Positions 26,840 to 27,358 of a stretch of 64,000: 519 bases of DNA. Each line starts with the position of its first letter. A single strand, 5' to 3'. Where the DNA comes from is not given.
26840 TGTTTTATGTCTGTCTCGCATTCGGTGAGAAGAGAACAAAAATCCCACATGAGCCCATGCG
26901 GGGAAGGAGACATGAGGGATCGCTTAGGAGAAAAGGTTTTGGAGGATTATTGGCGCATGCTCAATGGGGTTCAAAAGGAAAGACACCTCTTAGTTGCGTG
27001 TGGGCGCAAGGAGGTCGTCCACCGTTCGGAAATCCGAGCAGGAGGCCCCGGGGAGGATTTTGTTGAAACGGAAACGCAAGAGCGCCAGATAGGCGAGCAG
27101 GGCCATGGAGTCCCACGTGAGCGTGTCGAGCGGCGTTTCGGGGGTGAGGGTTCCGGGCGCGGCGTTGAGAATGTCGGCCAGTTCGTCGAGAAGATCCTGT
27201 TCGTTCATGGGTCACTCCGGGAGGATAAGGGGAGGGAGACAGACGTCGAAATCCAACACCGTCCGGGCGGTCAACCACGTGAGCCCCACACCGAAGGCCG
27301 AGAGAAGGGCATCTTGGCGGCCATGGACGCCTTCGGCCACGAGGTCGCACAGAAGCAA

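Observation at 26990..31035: GT4 / FkbH-like / ACP / KAS-III / ACP cluster directly upstream of, and co-oriented with, the giant secreted protein gene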

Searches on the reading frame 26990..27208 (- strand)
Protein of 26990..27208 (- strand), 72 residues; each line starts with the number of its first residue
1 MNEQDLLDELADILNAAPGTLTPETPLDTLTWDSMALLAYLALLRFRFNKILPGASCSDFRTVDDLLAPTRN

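Call 4: search_protein_families(library=pfam, proteins=[window:26990-27208:-], max_evalue=0.01)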
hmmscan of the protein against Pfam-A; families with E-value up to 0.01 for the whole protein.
window:26990-27208:- (72 aa): 1 family
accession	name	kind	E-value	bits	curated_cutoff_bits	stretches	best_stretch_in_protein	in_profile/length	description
PF00550.31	PP-binding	-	5.6e-05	23.8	20.8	1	5-67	2-64/67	Phosphopantetheine attachment site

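Call 5: search_protein_families(library=ncbifam, proteins=[window:26990-27208:-], max_evalue=0.01)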
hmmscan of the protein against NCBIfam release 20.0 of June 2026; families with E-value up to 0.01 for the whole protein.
window:26990-27208:- (72 aa): 0 families
